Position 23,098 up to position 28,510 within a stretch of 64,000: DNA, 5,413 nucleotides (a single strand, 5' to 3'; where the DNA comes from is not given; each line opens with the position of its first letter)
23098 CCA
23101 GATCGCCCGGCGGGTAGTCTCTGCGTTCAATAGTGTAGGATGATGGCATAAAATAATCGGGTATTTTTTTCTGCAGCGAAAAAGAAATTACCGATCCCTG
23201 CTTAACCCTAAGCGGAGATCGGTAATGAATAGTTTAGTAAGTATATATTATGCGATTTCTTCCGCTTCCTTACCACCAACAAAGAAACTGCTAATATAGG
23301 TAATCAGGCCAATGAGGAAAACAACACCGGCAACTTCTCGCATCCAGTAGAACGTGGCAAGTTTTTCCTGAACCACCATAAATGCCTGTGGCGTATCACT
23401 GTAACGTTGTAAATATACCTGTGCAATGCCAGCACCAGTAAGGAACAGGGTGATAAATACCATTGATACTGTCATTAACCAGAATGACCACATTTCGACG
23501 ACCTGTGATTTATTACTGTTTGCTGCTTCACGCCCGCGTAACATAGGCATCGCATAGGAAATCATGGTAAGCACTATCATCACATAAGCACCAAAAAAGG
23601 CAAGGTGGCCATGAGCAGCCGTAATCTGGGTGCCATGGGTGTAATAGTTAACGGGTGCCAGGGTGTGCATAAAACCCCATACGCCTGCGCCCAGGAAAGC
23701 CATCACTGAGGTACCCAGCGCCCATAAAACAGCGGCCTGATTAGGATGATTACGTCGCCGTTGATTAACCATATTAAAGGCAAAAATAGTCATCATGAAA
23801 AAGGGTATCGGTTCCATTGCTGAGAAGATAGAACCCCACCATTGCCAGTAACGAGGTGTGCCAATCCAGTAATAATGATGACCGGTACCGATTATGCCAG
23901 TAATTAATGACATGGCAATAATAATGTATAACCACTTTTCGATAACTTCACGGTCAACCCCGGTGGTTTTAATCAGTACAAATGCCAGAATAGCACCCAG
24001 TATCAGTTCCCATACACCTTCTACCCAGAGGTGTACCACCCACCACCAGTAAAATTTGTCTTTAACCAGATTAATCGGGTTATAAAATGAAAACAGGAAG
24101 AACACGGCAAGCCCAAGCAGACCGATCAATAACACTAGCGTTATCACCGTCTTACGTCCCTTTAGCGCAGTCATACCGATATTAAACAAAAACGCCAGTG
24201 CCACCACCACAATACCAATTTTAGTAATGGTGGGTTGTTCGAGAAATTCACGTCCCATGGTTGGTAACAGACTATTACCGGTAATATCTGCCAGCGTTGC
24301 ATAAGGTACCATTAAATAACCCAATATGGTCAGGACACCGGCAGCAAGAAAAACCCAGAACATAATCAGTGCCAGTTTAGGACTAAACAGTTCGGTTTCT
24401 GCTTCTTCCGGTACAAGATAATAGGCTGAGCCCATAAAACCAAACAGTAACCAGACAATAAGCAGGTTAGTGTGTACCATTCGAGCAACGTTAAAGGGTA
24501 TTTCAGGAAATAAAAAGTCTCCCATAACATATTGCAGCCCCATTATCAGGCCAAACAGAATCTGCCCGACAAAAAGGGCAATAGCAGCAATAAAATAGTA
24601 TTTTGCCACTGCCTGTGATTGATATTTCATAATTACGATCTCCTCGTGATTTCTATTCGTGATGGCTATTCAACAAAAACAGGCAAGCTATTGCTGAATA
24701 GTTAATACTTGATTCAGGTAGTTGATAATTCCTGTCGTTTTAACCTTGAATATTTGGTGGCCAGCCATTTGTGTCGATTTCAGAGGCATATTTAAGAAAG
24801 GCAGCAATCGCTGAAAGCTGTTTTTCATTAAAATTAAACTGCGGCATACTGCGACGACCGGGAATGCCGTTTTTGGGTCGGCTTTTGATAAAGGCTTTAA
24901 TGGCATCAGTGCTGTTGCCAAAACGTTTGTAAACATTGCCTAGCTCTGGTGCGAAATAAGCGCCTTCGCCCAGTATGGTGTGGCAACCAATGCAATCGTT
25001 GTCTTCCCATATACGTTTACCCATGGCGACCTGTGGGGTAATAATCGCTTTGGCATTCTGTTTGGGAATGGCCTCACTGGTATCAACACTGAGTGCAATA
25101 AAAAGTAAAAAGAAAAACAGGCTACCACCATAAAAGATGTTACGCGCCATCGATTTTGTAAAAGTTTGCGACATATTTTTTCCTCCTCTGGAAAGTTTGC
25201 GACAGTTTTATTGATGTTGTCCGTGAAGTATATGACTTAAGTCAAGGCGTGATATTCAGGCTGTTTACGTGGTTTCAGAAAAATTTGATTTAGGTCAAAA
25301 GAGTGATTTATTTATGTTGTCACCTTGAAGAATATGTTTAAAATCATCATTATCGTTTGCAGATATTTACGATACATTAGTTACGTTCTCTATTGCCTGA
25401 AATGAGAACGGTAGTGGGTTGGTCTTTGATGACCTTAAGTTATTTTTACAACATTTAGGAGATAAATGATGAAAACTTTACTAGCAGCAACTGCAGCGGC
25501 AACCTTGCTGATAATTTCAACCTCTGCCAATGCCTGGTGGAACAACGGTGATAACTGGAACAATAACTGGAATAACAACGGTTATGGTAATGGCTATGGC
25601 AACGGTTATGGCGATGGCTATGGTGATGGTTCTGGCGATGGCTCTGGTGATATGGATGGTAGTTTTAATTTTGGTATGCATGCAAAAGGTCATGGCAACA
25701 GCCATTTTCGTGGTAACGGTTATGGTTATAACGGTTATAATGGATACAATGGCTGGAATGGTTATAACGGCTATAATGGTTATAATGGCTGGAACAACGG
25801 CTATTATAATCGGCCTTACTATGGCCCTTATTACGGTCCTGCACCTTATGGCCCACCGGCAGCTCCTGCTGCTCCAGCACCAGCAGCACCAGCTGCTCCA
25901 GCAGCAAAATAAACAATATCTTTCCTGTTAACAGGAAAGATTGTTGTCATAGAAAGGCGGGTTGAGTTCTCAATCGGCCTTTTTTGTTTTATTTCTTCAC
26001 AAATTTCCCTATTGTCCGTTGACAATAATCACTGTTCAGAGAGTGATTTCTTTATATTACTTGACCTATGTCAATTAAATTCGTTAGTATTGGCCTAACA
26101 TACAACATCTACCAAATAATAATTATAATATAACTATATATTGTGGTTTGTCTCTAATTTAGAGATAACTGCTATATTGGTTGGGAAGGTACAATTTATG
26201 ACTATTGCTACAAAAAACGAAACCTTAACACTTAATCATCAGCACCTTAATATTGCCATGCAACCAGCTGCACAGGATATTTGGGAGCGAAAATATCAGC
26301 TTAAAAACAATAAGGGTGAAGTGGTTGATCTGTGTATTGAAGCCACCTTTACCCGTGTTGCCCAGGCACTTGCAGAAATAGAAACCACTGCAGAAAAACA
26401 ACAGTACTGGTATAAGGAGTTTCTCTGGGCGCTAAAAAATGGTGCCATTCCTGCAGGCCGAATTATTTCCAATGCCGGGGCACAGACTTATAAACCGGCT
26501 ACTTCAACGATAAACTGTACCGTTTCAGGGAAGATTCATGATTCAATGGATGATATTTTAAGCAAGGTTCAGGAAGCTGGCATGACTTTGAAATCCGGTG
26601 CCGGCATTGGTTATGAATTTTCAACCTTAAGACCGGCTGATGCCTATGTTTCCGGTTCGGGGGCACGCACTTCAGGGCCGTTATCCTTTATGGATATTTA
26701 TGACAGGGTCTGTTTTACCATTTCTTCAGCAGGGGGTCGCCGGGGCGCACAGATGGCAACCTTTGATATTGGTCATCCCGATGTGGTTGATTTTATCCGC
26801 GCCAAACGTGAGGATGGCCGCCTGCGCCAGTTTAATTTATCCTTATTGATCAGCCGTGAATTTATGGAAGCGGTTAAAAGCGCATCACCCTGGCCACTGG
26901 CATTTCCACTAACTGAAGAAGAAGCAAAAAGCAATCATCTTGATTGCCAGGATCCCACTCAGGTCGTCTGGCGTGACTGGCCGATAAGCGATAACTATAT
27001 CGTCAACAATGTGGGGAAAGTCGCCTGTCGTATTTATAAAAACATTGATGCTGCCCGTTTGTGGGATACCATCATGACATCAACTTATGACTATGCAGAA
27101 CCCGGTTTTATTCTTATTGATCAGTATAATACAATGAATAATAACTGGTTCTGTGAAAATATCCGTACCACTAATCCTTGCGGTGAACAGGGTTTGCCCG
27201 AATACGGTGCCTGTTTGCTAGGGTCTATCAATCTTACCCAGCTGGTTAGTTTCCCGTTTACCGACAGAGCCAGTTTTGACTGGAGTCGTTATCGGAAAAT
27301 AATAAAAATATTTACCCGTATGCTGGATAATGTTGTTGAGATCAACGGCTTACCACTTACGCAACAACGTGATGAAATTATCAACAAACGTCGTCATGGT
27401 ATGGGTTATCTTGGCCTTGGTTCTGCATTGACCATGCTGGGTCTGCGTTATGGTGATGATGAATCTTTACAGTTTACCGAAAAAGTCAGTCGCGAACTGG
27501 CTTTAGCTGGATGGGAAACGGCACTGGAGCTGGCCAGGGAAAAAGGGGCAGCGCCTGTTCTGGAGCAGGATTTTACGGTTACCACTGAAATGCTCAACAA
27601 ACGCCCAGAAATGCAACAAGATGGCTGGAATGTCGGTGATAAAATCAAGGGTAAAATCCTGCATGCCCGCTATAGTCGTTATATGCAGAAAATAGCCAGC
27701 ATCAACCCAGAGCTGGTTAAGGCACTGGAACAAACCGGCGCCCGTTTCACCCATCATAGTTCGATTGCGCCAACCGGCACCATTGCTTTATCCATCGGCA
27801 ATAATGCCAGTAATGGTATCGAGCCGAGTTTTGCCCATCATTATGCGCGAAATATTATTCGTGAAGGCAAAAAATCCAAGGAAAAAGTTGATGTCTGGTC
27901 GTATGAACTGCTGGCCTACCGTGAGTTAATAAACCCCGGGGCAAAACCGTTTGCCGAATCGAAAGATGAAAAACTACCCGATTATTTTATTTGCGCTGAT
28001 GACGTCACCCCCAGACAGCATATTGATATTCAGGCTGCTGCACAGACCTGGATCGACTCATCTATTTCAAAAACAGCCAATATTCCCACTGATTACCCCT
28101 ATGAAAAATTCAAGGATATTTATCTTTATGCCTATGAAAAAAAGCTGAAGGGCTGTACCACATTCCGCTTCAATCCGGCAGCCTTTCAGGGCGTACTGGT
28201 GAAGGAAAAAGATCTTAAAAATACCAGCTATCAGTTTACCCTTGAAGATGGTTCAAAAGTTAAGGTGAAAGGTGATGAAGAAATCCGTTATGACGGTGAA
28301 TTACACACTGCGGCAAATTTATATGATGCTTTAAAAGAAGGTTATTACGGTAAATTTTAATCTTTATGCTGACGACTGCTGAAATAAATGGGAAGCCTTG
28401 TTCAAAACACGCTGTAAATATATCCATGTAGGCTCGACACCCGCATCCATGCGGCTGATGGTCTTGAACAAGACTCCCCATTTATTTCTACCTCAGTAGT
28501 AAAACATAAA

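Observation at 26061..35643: Block of O2-independent replacement pathways wedged between the nor and nir operons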

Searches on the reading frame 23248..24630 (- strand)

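Call 5: search_protein_families(library=ncbifam, proteins=[window:23248-24630:-], max_evalue=0.00001)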
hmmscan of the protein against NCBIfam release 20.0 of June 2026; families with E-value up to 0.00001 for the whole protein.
window:23248-24630:- (460 aa): 2 families
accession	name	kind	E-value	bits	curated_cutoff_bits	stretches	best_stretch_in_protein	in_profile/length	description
TIGR00780.1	ccoN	equivalog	4.8e-10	38.9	583.15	1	7-450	6-455/474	cytochrome-c oxidase, cbb3-type subunit I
TIGR02891.1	CtaD_CoxA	equivalog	1.5e-09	37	670.75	1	236-443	266-466/504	cytochrome c oxidase subunit I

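Call 73: search_protein_families(library=pfam, proteins=[window:23248-24630:-], max_evalue=0.00001)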
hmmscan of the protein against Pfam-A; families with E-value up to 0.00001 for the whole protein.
window:23248-24630:- (460 aa): 1 family
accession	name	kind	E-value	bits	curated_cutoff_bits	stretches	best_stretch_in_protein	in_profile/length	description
PF00115.25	COX1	-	2.3e-78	264.4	34.8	1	8-437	2-436/436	Cytochrome C and Quinol oxidase polypeptide I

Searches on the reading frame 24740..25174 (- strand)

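Call 5: search_protein_families(library=ncbifam, proteins=[window:24740-25174:-], max_evalue=0.00001)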
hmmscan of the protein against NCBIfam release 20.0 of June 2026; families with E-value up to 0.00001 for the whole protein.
window:24740-25174:- (144 aa): 0 families

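Call 73: search_protein_families(library=pfam, proteins=[window:24740-25174:-], max_evalue=0.00001)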
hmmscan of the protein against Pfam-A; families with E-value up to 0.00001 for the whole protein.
window:24740-25174:- (144 aa): 2 families
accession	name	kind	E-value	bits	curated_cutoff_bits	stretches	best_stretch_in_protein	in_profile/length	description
PF00034.26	Cytochrom_C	-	2e-11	45.5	21.3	1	50-129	2-88/90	Cytochrome c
PF13442.11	Cytochrome_CBB3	-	1.1e-06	29.2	27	1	48-127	2-68/68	Cytochrome C oxidase, cbb3-type, subunit III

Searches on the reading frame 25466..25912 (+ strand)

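Call 3: search_protein_families(library=pfam, proteins=[window:25466-25912:+])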
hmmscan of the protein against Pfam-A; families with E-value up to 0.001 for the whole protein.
window:25466-25912:+ (148 aa): 1 family
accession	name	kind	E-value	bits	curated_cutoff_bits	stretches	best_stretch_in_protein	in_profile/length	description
PF17228.7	SGP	-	1.8e-08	35.5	26.7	1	31-101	2-64/93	Sulphur globule protein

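Call 4: search_protein_families(library=ncbifam, proteins=[window:25466-25912:+])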
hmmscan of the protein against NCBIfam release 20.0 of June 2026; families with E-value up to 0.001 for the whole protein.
window:25466-25912:+ (148 aa): 0 families

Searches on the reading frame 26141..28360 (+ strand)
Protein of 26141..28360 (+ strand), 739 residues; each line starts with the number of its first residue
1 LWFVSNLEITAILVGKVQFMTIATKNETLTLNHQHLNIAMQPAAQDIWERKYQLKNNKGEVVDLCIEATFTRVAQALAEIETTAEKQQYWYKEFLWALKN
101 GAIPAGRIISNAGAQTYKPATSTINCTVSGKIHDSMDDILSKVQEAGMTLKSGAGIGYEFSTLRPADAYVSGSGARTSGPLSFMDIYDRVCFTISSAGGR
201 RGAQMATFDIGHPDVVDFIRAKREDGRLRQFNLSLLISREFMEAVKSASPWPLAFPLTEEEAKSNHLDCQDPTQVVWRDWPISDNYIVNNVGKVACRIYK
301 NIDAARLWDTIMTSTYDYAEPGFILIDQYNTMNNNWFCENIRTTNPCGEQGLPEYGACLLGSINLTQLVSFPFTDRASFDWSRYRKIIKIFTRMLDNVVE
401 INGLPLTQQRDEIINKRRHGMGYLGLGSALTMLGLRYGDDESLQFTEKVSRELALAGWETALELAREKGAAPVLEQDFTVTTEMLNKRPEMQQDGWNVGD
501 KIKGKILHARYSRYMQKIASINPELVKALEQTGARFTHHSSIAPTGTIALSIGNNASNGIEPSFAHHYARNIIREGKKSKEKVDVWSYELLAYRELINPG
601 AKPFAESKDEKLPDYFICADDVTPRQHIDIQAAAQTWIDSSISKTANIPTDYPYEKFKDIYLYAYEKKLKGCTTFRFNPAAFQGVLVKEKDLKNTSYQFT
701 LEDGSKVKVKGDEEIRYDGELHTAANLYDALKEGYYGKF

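Call 3: search_protein_families(library=pfam, proteins=[window:26141-28360:+])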
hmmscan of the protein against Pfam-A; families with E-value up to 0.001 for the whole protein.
window:26141-28360:+ (739 aa): 2 families
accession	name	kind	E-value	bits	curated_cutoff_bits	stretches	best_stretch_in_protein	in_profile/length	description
PF02867.20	Ribonuc_red_lgC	-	9.2e-119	397.9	23.9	1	126-674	3-522/523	Ribonucleotide reductase, barrel domain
PF00317.26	Ribonuc_red_lgN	-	6.9e-10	39.3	28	1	43-114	6-74/77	Ribonucleotide reductase, all-alpha domain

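Call 4: search_protein_families(library=ncbifam, proteins=[window:26141-28360:+])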
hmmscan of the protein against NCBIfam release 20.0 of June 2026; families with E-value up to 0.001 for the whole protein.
window:26141-28360:+ (739 aa): 21 families
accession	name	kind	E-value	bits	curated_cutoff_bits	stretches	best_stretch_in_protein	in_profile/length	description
TIGR02504.1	NrdJ_Z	equivalog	1.5e-163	545.6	399.95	1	45-683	2-604/606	adenosylcobalamin-dependent ribonucleoside-diphosphate reductase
NF006417.0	PRK08665.1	equivalog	7e-108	361.8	961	1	33-697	5-585/759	vitamin B12-dependent ribonucleotide reductase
NF005401.0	PRK06948.1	subfamily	7.2e-107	358.5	906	2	66-482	33-429/604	ribonucleotide reductase-like protein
NF005991.0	PRK08115.1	equivalog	5.8e-86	289.2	854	2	229-675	367-767/858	vitamin B12-dependent ribonucleotide reductase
NF005010.0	PRK06406.1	subfamily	5.7e-79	266.3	1125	3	295-474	384-558/771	vitamin B12-dependent ribonucleotide reductase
TIGR02506.1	NrdE_NrdA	equivalog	1.4e-65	221.9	341.05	1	50-670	9-608/616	ribonucleoside-diphosphate reductase subunit alpha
NF005122.0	PRK06556.1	equivalog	5.9e-59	199.7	859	2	74-566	112-572/960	vitamin B12-dependent ribonucleotide reductase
NF006207.0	PRK08332.1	equivalog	3.5e-51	173.7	2400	2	336-683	1231-1560/1684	vitamin B12-dependent ribonucleotide reductase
NF005736.0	PRK07562.1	equivalog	1.2e-45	155.6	1737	3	294-565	423-695/1222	vitamin B12-dependent ribonucleotide reductase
NF006577.0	PRK09102.1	equivalog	1.8e-41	142.1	620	3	37-262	22-232/604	ribonucleoside-diphosphate reductase subunit alpha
NF005544.0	PRK07207.1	equivalog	2.1e-40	138.4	965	1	62-676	317-909/965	ribonucleoside-diphosphate reductase subunit alpha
NF005101.0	PRK06539.1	equivalog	5.7e-34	117.2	988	1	51-677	159-760/822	ribonucleoside-diphosphate reductase subunit alpha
NF006279.0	PRK08447.1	equivalog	9.5e-34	116.9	1082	2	51-349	148-428/789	ribonucleoside-diphosphate reductase subunit alpha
NF009029.0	PRK12365.1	equivalog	8.9e-33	113.3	1350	1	67-677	403-993/1046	ribonucleoside-diphosphate reductase subunit alpha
NF006665.0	PRK09209.1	equivalog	4.7e-30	104.5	1057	2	51-349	167-459/761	ribonucleoside-diphosphate reductase subunit alpha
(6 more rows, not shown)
